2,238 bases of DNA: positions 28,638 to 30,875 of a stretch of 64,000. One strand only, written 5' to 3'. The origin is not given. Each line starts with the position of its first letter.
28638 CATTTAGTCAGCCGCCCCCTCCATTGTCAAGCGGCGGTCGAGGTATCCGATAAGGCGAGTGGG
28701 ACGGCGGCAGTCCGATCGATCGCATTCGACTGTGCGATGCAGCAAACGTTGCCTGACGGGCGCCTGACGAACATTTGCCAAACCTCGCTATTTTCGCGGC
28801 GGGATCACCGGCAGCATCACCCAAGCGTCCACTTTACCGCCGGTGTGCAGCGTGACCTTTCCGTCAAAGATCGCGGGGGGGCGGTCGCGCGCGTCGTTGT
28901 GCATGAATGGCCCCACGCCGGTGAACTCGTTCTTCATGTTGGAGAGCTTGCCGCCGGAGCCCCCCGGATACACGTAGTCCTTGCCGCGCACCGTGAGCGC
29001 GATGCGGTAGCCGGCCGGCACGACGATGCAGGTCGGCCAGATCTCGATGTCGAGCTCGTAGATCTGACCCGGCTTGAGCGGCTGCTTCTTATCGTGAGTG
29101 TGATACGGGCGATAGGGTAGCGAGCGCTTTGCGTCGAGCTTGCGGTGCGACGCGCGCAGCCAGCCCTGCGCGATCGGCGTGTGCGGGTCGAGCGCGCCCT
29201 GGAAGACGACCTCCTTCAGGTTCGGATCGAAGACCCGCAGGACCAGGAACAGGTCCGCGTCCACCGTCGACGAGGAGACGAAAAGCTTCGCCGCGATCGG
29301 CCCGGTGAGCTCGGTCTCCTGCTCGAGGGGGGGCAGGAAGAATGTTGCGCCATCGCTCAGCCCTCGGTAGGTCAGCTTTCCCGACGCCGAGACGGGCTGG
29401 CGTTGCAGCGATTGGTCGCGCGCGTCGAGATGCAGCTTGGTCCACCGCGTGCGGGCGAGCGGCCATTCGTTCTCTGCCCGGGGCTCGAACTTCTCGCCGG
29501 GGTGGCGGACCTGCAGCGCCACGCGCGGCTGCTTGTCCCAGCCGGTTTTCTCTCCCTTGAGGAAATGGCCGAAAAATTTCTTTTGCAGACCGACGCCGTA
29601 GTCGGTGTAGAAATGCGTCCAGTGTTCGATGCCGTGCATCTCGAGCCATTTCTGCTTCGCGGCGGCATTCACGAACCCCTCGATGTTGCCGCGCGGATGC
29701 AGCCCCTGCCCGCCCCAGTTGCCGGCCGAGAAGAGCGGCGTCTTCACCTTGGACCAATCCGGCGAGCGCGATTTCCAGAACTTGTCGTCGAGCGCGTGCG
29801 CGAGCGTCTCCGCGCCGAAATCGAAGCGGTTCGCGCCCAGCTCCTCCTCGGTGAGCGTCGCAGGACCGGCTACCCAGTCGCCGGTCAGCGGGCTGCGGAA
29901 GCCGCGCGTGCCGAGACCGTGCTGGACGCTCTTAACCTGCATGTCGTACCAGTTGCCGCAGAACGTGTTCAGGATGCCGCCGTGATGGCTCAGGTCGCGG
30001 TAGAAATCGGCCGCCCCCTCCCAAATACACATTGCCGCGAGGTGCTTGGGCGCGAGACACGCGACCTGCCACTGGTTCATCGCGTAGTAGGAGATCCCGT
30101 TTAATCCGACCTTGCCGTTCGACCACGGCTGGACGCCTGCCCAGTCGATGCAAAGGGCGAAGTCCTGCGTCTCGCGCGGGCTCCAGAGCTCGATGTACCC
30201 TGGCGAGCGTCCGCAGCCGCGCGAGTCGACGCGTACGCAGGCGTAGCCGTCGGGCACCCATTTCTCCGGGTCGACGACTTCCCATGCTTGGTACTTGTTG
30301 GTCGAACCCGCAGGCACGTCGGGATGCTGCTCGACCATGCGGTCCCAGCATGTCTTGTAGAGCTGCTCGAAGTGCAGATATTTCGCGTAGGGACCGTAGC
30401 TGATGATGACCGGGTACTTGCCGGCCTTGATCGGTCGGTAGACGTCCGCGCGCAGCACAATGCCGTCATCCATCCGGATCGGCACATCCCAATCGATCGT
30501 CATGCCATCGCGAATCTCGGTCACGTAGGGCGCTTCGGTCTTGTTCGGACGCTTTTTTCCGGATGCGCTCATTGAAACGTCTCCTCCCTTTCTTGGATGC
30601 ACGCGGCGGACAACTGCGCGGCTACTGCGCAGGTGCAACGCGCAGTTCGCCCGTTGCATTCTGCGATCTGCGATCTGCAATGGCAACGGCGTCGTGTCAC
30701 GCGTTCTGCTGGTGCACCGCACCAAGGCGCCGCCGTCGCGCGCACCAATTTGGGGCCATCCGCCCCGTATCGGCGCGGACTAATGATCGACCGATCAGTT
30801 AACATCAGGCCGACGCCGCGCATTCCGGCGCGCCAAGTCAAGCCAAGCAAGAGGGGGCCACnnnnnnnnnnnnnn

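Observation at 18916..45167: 26-kb catabolic island whose enzyme set suggests a non-canonical N-heteroaromatic carboxylate (pyridine-carboxylate-like) pathway, with no transcription factor inside it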

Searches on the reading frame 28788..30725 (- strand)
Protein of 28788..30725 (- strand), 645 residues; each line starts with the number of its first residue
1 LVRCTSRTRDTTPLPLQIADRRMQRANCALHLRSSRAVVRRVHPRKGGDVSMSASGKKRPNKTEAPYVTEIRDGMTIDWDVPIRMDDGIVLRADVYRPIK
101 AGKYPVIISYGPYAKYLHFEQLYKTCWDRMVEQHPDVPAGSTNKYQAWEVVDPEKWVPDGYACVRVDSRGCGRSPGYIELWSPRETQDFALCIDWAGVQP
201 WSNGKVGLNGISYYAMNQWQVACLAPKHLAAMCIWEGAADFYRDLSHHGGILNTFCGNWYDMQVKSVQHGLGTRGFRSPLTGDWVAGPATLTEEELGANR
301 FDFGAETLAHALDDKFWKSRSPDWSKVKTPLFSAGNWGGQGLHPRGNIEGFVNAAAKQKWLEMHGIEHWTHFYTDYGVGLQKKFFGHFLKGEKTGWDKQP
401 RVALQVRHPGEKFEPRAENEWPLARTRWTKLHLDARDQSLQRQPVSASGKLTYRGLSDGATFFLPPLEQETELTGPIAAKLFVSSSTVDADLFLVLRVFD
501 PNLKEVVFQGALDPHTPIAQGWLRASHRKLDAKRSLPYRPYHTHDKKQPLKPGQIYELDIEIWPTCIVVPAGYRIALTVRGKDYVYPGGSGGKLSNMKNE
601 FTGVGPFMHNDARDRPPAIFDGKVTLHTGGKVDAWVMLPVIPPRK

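Call 7: search_protein_families(library=pfam, proteins=[window:28788-30725:-], max_evalue=0.001)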
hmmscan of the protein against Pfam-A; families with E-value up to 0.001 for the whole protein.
window:28788-30725:- (645 aa): 2 families
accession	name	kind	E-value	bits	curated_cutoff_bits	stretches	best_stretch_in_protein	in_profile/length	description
PF02129.25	Peptidase_S15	-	9e-44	150.6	23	1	87-373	1-262/262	X-Pro dipeptidyl-peptidase (S15 family)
PF08530.16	PepX_C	-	2.3e-37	129.4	22.5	1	395-586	2-183/217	X-Pro dipeptidyl-peptidase C-terminal non-catalytic domain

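Call 10: search_protein_families(library=ncbifam, proteins=[window:28788-30725:-], max_evalue=0.00001)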
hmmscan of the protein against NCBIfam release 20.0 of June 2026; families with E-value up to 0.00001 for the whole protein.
window:28788-30725:- (645 aa): 2 families
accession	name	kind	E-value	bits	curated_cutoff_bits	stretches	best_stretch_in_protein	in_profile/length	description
TIGR00976.1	CocE_NonD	subfamily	2.3e-70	238.2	66.3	2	84-438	2-353/550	CocE/NonD family hydrolase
NF003780.0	PRK05371.1-1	subfamily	3.3e-15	55.6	642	1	91-213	73-206/594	Xaa-Pro dipeptidyl-peptidase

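Call 64: find_related_loci(query=window:28788-30572:-, collection=metagenome_contigs, flank=10000)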
Query window:28788-30572:- (594 aa) in metagenome_contigs; peptide patterns used: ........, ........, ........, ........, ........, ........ (x = any residue, [..] = any of these).
600 stretches matched a pattern (row limit reached: there are more); 532 encode a relative of the query (tblastn E <= 1e-3); the best 80 are kept; 80 distinct loci.
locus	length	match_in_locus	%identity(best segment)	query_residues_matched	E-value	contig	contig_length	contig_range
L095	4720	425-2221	91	1-594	0e+0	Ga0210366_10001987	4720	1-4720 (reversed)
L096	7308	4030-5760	88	16-592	0e+0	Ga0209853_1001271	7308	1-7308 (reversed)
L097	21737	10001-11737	88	16-594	0e+0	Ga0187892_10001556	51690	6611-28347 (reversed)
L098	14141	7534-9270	88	16-594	0e+0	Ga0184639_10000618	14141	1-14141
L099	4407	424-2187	86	6-592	0e+0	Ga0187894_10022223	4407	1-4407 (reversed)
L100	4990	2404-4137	78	14-591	0e+0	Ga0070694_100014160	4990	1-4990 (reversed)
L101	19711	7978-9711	78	14-591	0e+0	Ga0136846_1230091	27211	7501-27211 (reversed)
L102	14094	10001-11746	75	10-591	0e+0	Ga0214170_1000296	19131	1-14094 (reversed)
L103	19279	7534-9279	75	10-591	0e+0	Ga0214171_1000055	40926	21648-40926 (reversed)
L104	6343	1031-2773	73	13-593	0e+0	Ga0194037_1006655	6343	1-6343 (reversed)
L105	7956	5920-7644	76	16-591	0e+0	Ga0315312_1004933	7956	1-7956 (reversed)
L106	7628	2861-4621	75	8-593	0e+0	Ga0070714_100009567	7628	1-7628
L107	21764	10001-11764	74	5-591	0e+0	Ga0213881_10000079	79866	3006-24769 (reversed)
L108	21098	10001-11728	76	17-593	0e+0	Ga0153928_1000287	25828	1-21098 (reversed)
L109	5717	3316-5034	76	18-591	0e+0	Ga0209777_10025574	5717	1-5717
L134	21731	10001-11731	71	17-593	0e+0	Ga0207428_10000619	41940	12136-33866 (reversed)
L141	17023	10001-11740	72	16-594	0e+0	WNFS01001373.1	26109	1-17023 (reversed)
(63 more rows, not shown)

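Call 67: search_protein_families(library=pfam, proteins=[L141:2105-4348:+, L141:4366-5322:+, L141:6225-7124:-, L141:7189-8463:-, L141:8348-8974:+, L141:15030-15962:+, L134:11994-12956:-, L134:13479-14666:-, L134:14746-16290:+, L134:17341-19188:+], max_evalue=0.0001)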
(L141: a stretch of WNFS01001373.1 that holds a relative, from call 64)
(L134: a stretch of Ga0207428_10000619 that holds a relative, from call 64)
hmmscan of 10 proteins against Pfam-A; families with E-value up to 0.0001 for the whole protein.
L141:2105-4348:+ (747 aa): 1 family
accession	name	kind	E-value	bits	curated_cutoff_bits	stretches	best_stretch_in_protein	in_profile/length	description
PF00496.27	SBP_bac_5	-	4e-73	247.1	32.4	1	292-663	1-365/368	Bacterial extracellular solute-binding proteins, family 5 Middle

L141:4366-5322:+ (318 aa): 2 families
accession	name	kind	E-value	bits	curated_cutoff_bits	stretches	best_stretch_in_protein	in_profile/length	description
PF00528.27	BPD_transp_1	-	1.7e-34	119.6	26.4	1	117-316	1-183/184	Binding-protein-dependent transport system inner membrane component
PF19300.4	BPD_transp_1_N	-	6.7e-10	39.6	23.8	1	1-81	1-77/114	Binding-prot-dependent transport system membrane comp, N-term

L141:6225-7124:- (299 aa): 1 family
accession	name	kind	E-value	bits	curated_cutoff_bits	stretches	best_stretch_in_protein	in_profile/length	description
PF01648.25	ACPS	-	7.1e-15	55.4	25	1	197-293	1-111/111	4'-phosphopantetheinyl transferase superfamily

L141:7189-8463:- (424 aa): 2 families
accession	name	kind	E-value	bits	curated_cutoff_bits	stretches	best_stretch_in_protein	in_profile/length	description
PF14226.12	DIOX_N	-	9.6e-26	91.2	27.3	1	101-228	1-116/117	non-haem dioxygenase in morphine synthesis N-terminal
PF03171.26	2OG-FeII_Oxy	-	1.7e-22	80.1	23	1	278-375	7-101/101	2OG-Fe(II) oxygenase superfamily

L141:8348-8974:+ (208 aa): 1 family
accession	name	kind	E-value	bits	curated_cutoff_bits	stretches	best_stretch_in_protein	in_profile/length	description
PF00775.27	Dioxygenase_C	-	1.4e-19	70.7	27.3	1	63-206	2-180/182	Dioxygenase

L141:15030-15962:+ (310 aa): 1 family
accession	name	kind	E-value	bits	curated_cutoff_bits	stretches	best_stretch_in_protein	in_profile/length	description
PF00753.33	Lactamase_B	-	9e-13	49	22.7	1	45-229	3-196/196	Metallo-beta-lactamase superfamily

L134:11994-12956:- (320 aa): 3 families
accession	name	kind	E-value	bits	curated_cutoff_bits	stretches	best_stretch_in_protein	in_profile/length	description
PF09243.16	Rsm22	-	5.3e-93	311.8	23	1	49-318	2-272/275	Mitochondrial small ribosomal subunit Rsm22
PF13649.12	Methyltransf_25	-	8.8e-06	26.8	27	1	86-179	2-93/97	Methyltransferase domain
PF08242.18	Methyltransf_12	-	8.3e-05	23.7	30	0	86-180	1-93/98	Methyltransferase domain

L134:13479-14666:- (395 aa): 2 families
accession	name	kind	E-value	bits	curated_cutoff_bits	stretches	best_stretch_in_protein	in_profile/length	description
PF02868.21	Peptidase_M4_C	-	9.5e-31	107.3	24.4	1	233-394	2-164/165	Thermolysin metallopeptidase, alpha-helical domain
PF01447.24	Peptidase_M4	-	1.1e-29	104.2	22.4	1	154-229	70-145/145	Thermolysin metallopeptidase, catalytic domain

L134:14746-16290:+ (514 aa): 2 families
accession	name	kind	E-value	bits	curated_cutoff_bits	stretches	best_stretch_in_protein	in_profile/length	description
PF25271.1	DUF7868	-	7e-58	195.5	25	1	355-512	2-158/158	Domain of unknown function (DUF7868)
PF00264.25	Tyrosinase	-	2.5e-31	110.2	22.6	2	48-178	2-104/214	Common central domain of tyrosinase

L134:17341-19188:+ (615 aa): 1 family
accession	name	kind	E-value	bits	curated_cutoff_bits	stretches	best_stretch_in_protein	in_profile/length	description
PF03098.20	An_peroxidase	-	4.9e-104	349.2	25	1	75-598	2-524/530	Animal haem peroxidase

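Call 89: search_dna_similar(query=window:28788-30572:-, collection=plasmids, mode=protein, max_rows=8, max_evalue=1e-40)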
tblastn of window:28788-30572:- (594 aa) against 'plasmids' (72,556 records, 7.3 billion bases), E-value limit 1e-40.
Records with a match: 33; places in all: 35; records where one place covers at least 80% of the query: 33.
Best place of each record, by identity: 60-80% 1; <60% 32.
By first word of the organism name: Burkholderia 9; Novosphingobium 5; Variovorax 2; Shinella 2; Rhodococcus 2; Cupriavidus 2; Rhizobium 2; Haloarcula 1; Aminobacter 1; Polymorphobacter 1; and 6 more.
By predicted mobility (MOB-suite, as given by PLSDB): non-mobilizable 19; conjugative 9; mobilizable 5.
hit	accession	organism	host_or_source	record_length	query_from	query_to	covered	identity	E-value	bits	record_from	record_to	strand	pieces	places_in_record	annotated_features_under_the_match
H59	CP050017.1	Haloarcula sp. JP-L23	-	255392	19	593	97%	62.6%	0e+0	780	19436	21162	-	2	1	none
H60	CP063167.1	Variovorax paradoxus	-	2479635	10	593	98%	54.7%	0e+0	662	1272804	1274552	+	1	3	CocE/NonD family hydrolase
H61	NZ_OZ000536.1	Shinella sp. WSC3-e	-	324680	19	593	97%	54.1%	0e+0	652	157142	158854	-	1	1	CocE/NonD family hydrolase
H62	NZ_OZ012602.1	Shinella sp. WSD5-1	-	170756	19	593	97%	54.1%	0e+0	652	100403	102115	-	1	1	CocE/NonD family hydrolase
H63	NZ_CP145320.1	Rhodococcus ruber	-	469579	18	591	97%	53.0%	0e+0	622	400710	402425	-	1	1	CocE/NonD family hydrolase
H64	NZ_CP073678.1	Cupriavidus sp. KK10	Isolate,A bacterial consortium from ...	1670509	18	591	97%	51.8%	0e+0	625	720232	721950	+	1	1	none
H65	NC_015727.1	Cupriavidus necator N-1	soil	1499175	18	591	97%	51.8%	0e+0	624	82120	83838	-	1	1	record has no annotation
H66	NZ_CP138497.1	Variovorax boronicumulans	Legume root,PacBio whole genome assembly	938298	17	593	97%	49.9%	0e+0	576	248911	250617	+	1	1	CocE/NonD family hydrolase | cyclase family protein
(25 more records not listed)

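Call 91: get_annotated_region(hit=H60, flank=10000)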
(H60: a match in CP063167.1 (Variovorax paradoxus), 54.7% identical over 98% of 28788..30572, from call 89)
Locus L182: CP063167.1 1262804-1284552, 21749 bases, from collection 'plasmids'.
description: Variovorax paradoxus strain VAI-C plasmid unnamed, complete sequence
organism: Variovorax paradoxus (NCBI taxid 34073)
taxonomy: Bacteria; Pseudomonadota; Betaproteobacteria; Burkholderiales; Comamonadaceae; Variovorax; Variovorax paradoxus
host: -; source: -; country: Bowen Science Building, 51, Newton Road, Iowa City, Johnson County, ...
typing (MOB-suite, as given by PLSDB): non-mobilizable
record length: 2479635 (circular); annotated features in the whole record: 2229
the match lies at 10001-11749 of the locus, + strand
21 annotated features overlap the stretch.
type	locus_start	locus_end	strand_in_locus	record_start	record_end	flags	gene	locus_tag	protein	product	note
CDS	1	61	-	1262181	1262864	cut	-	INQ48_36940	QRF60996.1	amino acid ABC transporter permease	-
CDS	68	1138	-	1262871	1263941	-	-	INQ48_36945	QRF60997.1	cyclase family protein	-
CDS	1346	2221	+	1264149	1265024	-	-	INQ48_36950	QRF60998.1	helix-turn-helix transcriptional regulator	-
CDS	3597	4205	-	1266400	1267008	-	-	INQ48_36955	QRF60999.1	TetR/AcrR family transcriptional regulator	-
CDS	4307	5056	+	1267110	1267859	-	-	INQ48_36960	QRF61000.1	glucose 1-dehydrogenase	-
CDS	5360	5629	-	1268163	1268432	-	-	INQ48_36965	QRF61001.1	type II toxin-antitoxin system Phd/YefM family antitoxin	-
CDS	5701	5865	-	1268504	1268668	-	-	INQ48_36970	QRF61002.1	hypothetical protein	-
CDS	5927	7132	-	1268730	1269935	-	-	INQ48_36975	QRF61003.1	beta-ketoacyl-[acyl-carrier-protein] synthase family protein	-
CDS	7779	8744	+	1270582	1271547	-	-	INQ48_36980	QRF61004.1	LysR family transcriptional regulator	-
CDS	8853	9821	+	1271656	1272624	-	-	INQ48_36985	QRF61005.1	tripartite tricarboxylate transporter substrate binding protein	-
CDS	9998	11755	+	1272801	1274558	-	-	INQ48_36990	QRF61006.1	CocE/NonD family hydrolase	-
CDS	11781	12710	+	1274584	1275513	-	-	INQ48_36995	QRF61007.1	3-keto-5-aminohexanoate cleavage protein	-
CDS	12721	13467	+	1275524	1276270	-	-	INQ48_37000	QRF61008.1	SDR family oxidoreductase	-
CDS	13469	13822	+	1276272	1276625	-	-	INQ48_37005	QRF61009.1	NIPSNAP family protein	-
CDS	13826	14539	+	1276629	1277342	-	-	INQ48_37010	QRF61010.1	ThuA domain-containing protein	-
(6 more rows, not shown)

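Call 92: get_annotated_region(hit=H61, flank=10000)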
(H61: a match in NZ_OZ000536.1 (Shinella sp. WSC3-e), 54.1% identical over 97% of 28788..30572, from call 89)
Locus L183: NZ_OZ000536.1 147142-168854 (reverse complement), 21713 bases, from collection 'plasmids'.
description: Shinella sp. WSC3-e isolate ena-SAMPLE-TAB-28-07-2022-10:23:51:176-5823 plasmid pfSHIWSC3, complete sequence
organism: Shinella sp. WSC3-e (NCBI taxid 3113208)
taxonomy: Bacteria; Pseudomonadota; Alphaproteobacteria; Hyphomicrobiales; Rhizobiaceae; Shinella; Shinella sp. WSC3-e
host: -; source: -; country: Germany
typing (MOB-suite, as given by PLSDB): conjugative; replicon rep_cluster_490,rep_cluster_497; relaxase MOBQ; mating-pair formation MPF_T
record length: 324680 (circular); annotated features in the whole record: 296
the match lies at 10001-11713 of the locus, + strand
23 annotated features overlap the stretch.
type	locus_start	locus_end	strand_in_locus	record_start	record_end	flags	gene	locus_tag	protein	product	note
CDS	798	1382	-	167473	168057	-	-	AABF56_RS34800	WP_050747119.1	plasmid pRiA4b ORF-3 family protein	-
CDS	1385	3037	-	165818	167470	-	-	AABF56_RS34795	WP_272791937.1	IS66 family transposase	-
CDS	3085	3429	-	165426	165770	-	tnpB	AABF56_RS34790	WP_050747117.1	IS66 family insertion sequence element accessory protein TnpB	-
CDS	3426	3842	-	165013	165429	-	-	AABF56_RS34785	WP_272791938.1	transposase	GO:0006313 - DNA transposition [Evidence IEA]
CDS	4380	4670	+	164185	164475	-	-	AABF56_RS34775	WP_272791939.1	NADH dehydrogenase ubiquinone Fe-S protein 4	GO:0022900 - electron transport chain [Evidence IEA]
CDS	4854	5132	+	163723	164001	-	-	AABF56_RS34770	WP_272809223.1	hypothetical protein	-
CDS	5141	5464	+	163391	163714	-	rpoZ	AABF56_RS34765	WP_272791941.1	DNA-directed RNA polymerase subunit omega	GO:0006351 - DNA-templated transcription [Evidence IEA]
CDS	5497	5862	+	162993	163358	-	-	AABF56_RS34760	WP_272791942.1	SPW repeat protein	-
CDS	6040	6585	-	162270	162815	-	-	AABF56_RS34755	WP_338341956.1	TetR family transcriptional regulator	-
CDS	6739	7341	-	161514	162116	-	-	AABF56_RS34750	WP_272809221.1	YecA family protein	-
CDS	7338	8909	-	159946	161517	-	-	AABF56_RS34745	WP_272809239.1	IS66 family transposase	-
CDS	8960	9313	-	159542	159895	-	tnpB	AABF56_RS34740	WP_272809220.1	IS66 family insertion sequence element accessory protein TnpB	-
CDS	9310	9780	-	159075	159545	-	-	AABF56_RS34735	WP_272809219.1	transposase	GO:0006313 - DNA transposition [Evidence IEA]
CDS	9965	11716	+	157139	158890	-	-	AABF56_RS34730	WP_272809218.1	CocE/NonD family hydrolase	GO:0008152 - metabolic process [Evidence IEA]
CDS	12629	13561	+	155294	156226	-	-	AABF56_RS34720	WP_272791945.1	3-keto-5-aminohexanoate cleavage protein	-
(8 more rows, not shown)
